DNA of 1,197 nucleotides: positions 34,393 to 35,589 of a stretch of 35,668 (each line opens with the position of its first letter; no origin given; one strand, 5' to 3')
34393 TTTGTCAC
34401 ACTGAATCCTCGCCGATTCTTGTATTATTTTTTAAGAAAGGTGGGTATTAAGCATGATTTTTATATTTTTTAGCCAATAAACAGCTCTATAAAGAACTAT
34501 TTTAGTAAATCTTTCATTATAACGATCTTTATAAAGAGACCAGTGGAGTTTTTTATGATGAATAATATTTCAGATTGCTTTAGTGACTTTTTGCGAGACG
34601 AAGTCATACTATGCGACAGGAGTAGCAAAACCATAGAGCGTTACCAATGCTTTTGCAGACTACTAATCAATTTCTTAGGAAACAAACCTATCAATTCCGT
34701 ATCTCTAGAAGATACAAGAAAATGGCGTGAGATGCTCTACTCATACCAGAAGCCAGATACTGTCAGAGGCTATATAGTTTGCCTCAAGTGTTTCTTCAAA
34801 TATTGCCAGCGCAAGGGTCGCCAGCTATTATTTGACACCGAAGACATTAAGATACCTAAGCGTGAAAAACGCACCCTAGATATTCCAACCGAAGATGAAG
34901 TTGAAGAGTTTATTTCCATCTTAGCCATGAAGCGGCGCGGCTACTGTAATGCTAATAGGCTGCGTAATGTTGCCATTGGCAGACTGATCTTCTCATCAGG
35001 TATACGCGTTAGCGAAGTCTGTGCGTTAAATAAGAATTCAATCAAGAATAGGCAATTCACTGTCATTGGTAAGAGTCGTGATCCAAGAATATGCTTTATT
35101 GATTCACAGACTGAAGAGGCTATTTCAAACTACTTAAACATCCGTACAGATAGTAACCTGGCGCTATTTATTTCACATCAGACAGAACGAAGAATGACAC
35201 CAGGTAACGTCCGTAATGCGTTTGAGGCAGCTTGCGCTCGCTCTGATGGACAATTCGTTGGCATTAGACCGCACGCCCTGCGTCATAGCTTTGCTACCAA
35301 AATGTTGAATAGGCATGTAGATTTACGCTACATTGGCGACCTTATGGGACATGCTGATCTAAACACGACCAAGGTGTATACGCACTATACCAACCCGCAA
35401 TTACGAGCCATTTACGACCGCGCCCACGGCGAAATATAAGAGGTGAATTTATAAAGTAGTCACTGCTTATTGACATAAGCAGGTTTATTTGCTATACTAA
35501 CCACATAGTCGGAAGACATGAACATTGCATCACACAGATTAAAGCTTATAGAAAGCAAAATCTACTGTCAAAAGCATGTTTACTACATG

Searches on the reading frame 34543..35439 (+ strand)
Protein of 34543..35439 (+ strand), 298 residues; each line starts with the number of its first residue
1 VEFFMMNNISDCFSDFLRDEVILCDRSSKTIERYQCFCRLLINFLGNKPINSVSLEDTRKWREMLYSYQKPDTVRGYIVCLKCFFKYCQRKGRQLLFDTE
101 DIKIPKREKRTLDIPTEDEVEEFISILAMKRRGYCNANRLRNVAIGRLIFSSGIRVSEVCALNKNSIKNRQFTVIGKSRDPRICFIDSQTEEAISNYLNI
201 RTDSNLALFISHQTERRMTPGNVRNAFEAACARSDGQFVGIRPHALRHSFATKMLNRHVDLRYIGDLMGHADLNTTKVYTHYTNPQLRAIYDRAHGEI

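Call 38: search_protein_families(library=pfam, proteins=[window:34543-35439:+], max_evalue=0.01)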
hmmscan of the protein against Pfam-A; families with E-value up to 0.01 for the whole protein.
window:34543-35439:+ (298 aa): 4 families
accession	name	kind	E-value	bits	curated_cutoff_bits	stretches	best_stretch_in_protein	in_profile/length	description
PF00589.27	Phage_integrase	-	2e-29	103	27.1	1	116-283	4-169/172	Phage integrase family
PF13495.12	Phage_int_SAM_4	-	4.4e-05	24.2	27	0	27-88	15-78/85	Phage integrase, N-terminal SAM-like domain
PF02899.23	Phage_int_SAM_1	-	0.0059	17.3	22.3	0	22-91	10-82/83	Phage integrase, N-terminal SAM-like domain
PF17807.7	zf-UBP_var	-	0.0087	16.3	22.6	0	65-90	16-41/64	Variant UBP zinc finger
